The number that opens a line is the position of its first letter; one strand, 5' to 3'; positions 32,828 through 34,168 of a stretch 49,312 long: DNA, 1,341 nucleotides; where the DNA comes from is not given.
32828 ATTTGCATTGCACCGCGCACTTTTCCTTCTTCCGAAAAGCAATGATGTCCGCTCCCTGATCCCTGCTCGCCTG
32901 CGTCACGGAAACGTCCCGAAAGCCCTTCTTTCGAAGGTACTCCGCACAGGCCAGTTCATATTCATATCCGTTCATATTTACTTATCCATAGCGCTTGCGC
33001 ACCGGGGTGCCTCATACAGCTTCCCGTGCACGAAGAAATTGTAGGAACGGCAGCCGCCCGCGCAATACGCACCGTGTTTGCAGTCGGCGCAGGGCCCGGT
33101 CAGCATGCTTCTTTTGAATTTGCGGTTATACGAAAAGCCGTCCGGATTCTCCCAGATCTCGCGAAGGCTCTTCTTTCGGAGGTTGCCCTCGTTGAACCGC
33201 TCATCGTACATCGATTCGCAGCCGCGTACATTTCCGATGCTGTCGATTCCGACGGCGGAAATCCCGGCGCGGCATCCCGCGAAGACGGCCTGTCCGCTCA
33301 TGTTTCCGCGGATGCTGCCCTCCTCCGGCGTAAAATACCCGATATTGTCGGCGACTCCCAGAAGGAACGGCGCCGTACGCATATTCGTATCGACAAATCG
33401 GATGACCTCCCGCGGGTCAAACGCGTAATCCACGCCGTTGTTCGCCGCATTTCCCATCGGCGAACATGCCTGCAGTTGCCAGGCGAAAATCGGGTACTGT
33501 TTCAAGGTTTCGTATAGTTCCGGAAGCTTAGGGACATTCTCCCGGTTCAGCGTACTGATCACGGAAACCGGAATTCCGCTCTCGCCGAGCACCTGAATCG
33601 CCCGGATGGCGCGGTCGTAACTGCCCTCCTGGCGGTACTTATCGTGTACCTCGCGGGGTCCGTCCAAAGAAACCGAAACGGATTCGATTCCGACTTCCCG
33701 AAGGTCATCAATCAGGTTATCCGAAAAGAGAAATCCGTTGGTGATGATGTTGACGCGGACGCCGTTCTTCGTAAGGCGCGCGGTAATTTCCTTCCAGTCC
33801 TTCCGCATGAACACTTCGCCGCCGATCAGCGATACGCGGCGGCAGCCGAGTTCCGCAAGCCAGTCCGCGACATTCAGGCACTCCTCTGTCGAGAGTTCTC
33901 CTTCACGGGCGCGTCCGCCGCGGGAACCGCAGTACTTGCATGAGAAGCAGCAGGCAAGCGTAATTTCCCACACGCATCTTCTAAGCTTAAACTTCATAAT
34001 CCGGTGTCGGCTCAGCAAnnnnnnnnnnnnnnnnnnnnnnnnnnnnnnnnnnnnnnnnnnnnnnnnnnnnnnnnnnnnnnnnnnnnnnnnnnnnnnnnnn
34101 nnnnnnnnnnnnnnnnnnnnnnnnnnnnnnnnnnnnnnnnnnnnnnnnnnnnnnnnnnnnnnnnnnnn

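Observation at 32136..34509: Tightly coupled trio: Zn-ribbon repeat protein, radical SAM/SPASM enzyme, membrane-anchored Mrr-type nuclease domain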

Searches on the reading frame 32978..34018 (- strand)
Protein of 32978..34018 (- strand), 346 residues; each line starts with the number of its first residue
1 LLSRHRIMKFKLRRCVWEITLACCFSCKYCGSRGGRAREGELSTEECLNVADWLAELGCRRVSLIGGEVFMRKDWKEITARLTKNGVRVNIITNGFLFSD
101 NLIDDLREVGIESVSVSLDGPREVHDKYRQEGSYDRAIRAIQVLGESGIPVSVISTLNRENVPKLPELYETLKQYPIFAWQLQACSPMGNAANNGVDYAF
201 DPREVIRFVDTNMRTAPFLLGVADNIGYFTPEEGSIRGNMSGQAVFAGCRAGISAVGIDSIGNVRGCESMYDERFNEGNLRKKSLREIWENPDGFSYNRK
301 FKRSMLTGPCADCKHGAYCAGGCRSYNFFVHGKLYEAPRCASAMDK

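Call 3: search_protein_families(library=pfam, proteins=[window:32978-34018:-], max_evalue=0.1)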
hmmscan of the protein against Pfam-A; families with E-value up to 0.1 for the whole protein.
window:32978-34018:- (346 aa): 3 families
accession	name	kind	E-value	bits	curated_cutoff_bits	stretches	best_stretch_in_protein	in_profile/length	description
PF04055.27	Radical_SAM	-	7.5e-29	101.5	29.5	1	18-170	2-164/166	Radical SAM superfamily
PF13186.11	SPASM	-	1.2e-07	32.4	21.5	1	249-314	1-67/67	Iron-sulfur cluster-binding domain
PF13344.12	Hydrolase_6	-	0.05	14.1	27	0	76-112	20-57/101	Haloacid dehalogenase-like hydrolase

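Call 4: search_protein_families(library=ncbifam, proteins=[window:32978-34018:-], max_evalue=0.1)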
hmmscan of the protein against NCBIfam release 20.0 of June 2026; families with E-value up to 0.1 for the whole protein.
window:32978-34018:- (346 aa): 88 families (the best 25 are shown)
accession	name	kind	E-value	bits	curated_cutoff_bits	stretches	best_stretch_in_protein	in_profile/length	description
TIGR04103.1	rSAM_nif11_3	equivalog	8.4e-74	248.6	725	1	11-340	3-342/412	nif11-class peptide radical SAM maturase 3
TIGR03913.1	rad_SAM_trio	equivalog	5.5e-65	219.6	591.75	1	8-341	14-353/477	GDL motif peptide-associated radical SAM/SPASM maturase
TIGR04133.1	rSAM_w_lipo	hypoth_equivalog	7.6e-47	159.9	425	1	4-322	15-330/350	TIGR04133 family radical SAM/SPASM protein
TIGR04545.1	rSAM_ahbD_hemeb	equivalog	1.9e-44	152.5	500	1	16-340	3-335/339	heme b synthase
NF050035.1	rSAM_WgK_link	exception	4e-41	141.2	650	2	19-169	15-168/367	radical SAM/SPASM peptide maturase WgkB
NF045574.1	sacti_mat_StsB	exception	1.4e-39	136.3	625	1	6-328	89-400/466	StsB family radical SAM/SPASM domain sactipeptide maturase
TIGR03962.1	mycofact_rSAM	equivalog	3.1e-38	131.8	265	1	16-338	15-327/339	mycofactocin radical SAM maturase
TIGR04051.1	rSAM_NirJ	equivalog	1.7e-37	129.2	515.45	2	16-177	5-168/354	heme d1 biosynthesis radical SAM protein NirJ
TIGR04053.2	TIGR04053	equivalog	1.7e-36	126.3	395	2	16-209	11-210/366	TIGR04053 family radical SAM/SPASM domain-containing protein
TIGR04546.1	rSAM_ahbC_deAc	equivalog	2.4e-36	125.4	650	2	15-175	41-203/390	12,18-didecarboxysiroheme deacetylase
TIGR04054.1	rSAM_NirJ1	equivalog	2.6e-35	121.8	650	2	15-175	38-200/387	putative heme d1 biosynthesis radical SAM protein NirJ1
TIGR04347.1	pseudo_SAM_Halo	equivalog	4e-34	118.5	525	2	15-175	40-202/390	TIGR04347 family pseudo-SAM/SPASM protein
TIGR04250.1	SCM_rSAM_ScmE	equivalog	5.8e-33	114.3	400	1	18-334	8-338/358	SynChlorMet cassette radical SAM/SPASM protein ScmE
TIGR04055.1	rSAM_NirJ2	equivalog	6.3e-32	111.4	500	2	17-171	4-160/326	putative heme d1 biosynthesis radical SAM protein NirJ2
TIGR04303.1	GeoRSP_rSAM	equivalog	1.9e-29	103.3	400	1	16-334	8-317/325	GeoRSP system radical SAM/SPASM protein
TIGR03942.1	sulfatase_rSAM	equivalog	2.4e-20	72.9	349.45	1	84-329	85-330/363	anaerobic sulfatase maturase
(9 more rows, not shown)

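Call 5: search_protein_families(library=padloc, proteins=[window:32978-34018:-], max_evalue=0.1)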
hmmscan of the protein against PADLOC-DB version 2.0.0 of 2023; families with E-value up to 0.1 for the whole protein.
window:32978-34018:- (346 aa): 4 families
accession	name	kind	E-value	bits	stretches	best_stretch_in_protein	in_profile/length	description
PDLC02904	pVip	-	2.2e-16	58.2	1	17-191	7-181/262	Viperins associated with kinases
PDLC02903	pVip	-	5e-14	50.4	1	17-125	4-107/257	Viperins not associated with kinases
PDLC02905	pVip-kinase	-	0.00041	17.7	1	22-120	191-293/474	Viperin-kinase fusion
PDLC04689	PDC-M51A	-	0.03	11.1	1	13-88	183-261/420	-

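Call 7: find_homologous_proteins(query=window:32978-33997:-, max_evalue=1e-20)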
Query window:32978-33997:- (339 aa): 1513 proteins with E <= 1e-20 among 2866 candidates; the best 120 are listed.
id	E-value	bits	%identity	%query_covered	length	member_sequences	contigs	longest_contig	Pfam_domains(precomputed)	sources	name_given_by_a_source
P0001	5.2e-229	777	99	100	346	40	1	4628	PF13186.12,PF04055.28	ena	-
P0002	9.3e-220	747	93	100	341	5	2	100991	PF13186.12,PF04055.28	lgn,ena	-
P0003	2.5e-218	742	93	100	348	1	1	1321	PF13186.12,PF04055.28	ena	-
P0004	2.6e-208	709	89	100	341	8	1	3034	PF13186.12,PF04055.28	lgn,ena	-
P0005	4.7e-198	675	84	100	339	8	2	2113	PF13186.12,PF04055.28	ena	-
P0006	3.6e-189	646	80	100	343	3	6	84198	PF13186.12,PF04055.28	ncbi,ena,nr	ncbi:MAG: radical SAM protein [Lachnospiraceae bacterium]|nr:radical SAM protein [Lachnospiraceae ba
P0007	1.6e-184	631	78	100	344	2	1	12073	PF13186.12,PF04055.28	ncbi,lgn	-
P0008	3.1e-181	620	77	99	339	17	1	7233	PF13186.12,PF04055.28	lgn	-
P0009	7.5e-180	615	77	99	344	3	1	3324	PF13186.12,PF04055.28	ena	-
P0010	1.8e-179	614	75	100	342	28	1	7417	PF13186.12,PF04055.28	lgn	-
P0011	4.3e-179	613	77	99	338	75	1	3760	PF13186.12,PF04055.28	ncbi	-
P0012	5.1e-179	613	77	99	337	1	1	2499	PF13186.12,PF04055.28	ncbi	-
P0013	1.4e-178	611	77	99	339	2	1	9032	PF13186.12,PF04055.28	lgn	-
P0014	2.4e-178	610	77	99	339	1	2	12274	PF13186.12,PF04055.28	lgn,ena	-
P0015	7.1e-178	609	77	100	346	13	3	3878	PF13186.12,PF04055.28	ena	-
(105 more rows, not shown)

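Call 10: find_related_loci(query=A1, collection=genome_contigs, flank=6000)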
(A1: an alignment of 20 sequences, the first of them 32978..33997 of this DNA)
Query A1 (339 aa) in genome_contigs; peptide patterns used: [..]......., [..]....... (x = any residue, [..] = any of these).
349 stretches matched a pattern; 262 encode a relative of the query (tblastn E <= 1e-3); the best 80 are kept; 80 distinct loci.
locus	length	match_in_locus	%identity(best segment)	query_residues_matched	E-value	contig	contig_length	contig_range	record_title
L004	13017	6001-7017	88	1-339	0e+0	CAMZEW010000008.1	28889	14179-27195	MAG TPA_asm: uncultured Lachnoclostridium sp. isolate SRR10912534_bin.15_metaWRAP_v1.3_MAG genome assembly, contig: ERZ1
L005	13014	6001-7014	80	1-338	0e+0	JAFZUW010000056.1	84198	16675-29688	MAG: Lachnospiraceae bacterium isolate RGIG8119 Water_buffalos_Rumen-3__c1389479, whole genome shotgun sequence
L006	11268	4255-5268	78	1-338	0e+0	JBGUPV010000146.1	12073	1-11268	MAG: Lachnospiraceae bacterium isolate ruminal_MAG_155 ruminal_MAG_155_contig_0146, whole genome shotgun sequence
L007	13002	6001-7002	77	1-334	0e+0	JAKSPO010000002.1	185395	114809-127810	MAG: Lachnospiraceae bacterium isolate Horse_feces205 MAG205_2, whole genome shotgun sequence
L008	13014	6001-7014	76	1-338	0e+0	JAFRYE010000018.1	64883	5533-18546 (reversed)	MAG: Lachnospiraceae bacterium isolate RGIG2905 Goat_Omasum.Co__c259851, whole genome shotgun sequence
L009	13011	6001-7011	77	1-337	0e+0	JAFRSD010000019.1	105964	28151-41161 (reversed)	MAG: Lachnospiraceae bacterium isolate RGIG2751 Goat_Omasum-5__c331842, whole genome shotgun sequence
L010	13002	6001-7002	77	1-334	0e+0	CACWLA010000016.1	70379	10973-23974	MAG: uncultured Lachnospiraceae bacterium isolate RUG10682 genome assembly, contig: RUG10682_asm_16, whole genome shotgu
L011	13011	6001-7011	77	1-337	0e+0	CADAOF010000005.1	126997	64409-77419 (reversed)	MAG: uncultured Lachnospiraceae bacterium isolate RUG13475 genome assembly, contig: RUG13475_asm_5, whole genome shotgun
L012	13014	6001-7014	77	1-338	0e+0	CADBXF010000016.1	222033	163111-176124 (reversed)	MAG: uncultured Lachnospiraceae bacterium isolate RUG14385 genome assembly, contig: RUG14385_asm_16, whole genome shotgu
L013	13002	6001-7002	77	1-334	4e-180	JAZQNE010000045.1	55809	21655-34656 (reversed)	MAG: Lachnospiraceae bacterium isolate T1900045246_TH20190016.MAGScoT_cleanbin_000065 SGB_5642_k141_735742, whole genome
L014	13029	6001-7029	76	1-339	8e-180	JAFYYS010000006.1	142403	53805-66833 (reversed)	MAG: Lachnospiraceae bacterium isolate RGIG7543 Water_buffalos_Omasum-1__c73066, whole genome shotgun sequence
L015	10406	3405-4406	77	1-334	7e-180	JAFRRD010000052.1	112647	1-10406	MAG: Lachnospiraceae bacterium isolate RGIG2725 Goat_Omasum-4__c670589, whole genome shotgun sequence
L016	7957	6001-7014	76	1-338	1e-179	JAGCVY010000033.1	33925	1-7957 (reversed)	MAG: Lachnospiraceae bacterium isolate RGIG10172 Yak_Rumen-4__c642629, whole genome shotgun sequence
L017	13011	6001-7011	76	3-339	4e-179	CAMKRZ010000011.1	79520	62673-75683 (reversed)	MAG: uncultured Lachnoclostridium sp. isolate SRR12081299_bin.56_metaWRAP_v1.3_MAG genome assembly, contig: ERZ12289776.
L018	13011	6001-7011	74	1-337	3e-179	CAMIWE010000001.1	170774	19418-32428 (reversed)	MAG: uncultured Lachnoclostridium sp. isolate SRR12081297_bin.58_metaWRAP_v1.3_MAG genome assembly, contig: ERZ12289777.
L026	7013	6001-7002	75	1-334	2e-174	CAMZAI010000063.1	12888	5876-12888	MAG TPA_asm: uncultured Clostridia bacterium isolate SRR10912534_bin.93_metaWRAP_v1.3_MAG genome assembly, contig: ERZ14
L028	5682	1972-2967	74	3-334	6e-176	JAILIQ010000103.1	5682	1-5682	MAG: Lachnospiraceae bacterium isolate RUI154 k141_8963097_flag=1_multi=7.0000_len=5682, whole genome shotgun sequence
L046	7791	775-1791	70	1-339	5e-166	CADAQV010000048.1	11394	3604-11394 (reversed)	MAG: uncultured Lachnospiraceae bacterium isolate RUG13537 genome assembly, contig: RUG13537_asm_48, whole genome shotgu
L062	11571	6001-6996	68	3-334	2e-162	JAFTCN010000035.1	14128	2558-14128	MAG: Clostridia bacterium isolate RGIG3694 Goat_Rumen.Co__c1156107, whole genome shotgun sequence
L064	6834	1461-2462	69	1-334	1e-162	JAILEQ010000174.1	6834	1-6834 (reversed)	MAG: Lachnospiraceae bacterium isolate RUI050 k141_14886042_flag=0_multi=132.0000_len=6834, whole genome shotgun sequenc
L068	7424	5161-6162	69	1-334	5e-161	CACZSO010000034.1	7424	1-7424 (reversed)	MAG: uncultured Clostridiales bacterium isolate RUG12911 genome assembly, contig: RUG12911_asm_34, whole genome shotgun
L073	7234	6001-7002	69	1-334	1e-158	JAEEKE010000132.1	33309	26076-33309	MAG: Bacillota bacterium isolate Tb.RUG.186 k141_12273367_flag=0_multi=21.3173_len=33309, whole genome shotgun sequence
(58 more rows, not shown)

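Call 28: search_solved_structures(query=window:32978-33997:-, max_evalue=0.001)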
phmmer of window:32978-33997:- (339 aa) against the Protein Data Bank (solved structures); distinct sequences matched with E-value up to 0.001: 12.
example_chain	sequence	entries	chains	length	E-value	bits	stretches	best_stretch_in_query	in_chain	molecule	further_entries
6efn_A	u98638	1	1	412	3.4e-22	82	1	7-197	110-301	Sporulation killing factor maturation protein SkfB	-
7vob_C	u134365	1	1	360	1.9e-15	59.8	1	12-178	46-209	Cytosylglucuronate decarboxylase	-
7voc_C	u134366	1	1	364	2e-15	59.8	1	12-178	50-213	Cytosylglucuronate decarboxylase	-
6c8v_A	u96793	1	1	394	1.5e-13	53.6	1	10-162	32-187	Coenzyme PQQ synthesis protein E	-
4k37_A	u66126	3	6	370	4.2e-09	39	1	83-318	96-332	Anaerobic sulfatase-maturating enzyme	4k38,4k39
4k36_A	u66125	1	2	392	5e-09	38.7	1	83-318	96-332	Anaerobic sulfatase-maturating enzyme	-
5wgg_A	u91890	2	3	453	3e-08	36.2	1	11-154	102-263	Radical SAM domain protein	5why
2fb2_A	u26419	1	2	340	5.4e-07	32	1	6-119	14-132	Molybdenum cofactor biosynthesis protein A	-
1tv7_A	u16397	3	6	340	8.8e-07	31.3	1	11-119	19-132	Molybdenum cofactor biosynthesis protein A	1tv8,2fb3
8wm2_A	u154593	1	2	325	4.3e-05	25.8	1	13-112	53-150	Fe-S radical SAM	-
4m7s_A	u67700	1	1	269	0.00018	23.7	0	240-307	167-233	BtrN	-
4m7t_A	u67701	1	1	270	0.00023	23.4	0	240-307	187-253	BtrN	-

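Call 33: search_protein_representatives(protein=window:32978-33997:-)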
Query: 339 residues. Proteins with E-value up to 0.001 (for the whole library): 40360; up to 1e-10: 12513; up to 1e-30: 547. The best 150 are listed.
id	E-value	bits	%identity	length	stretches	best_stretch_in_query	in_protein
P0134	6.9e-134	462.5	60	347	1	3-335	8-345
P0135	2.4e-111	388.4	70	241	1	1-241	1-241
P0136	6.7e-106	370.5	56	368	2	3-187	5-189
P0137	1.7e-98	346.2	36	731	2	7-336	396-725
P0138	1.1e-90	320.4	54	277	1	67-335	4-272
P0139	1.6e-83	296.9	60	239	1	104-335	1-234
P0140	2.4e-83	296.3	44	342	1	2-335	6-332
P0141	1.6e-82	293.7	62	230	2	64-261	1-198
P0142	1.9e-81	290.1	64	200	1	147-338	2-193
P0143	3.6e-81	289.2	65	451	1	135-335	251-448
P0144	3.7e-81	289.1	52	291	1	3-280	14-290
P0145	2.9e-80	286.2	42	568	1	6-334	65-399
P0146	4.1e-79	282.4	41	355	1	6-334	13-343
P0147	5.4e-79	282.0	47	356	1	3-334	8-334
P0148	7.0e-79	281.6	42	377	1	3-334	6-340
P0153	1.5e-75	270.7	41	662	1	4-333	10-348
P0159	2.5e-70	253.5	41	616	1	3-333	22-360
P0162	1.1e-69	251.4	41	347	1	5-339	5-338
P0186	6.3e-66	239.0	38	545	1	8-336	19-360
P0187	7.4e-66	238.8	38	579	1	4-333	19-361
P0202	1.1e-63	231.7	38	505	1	5-333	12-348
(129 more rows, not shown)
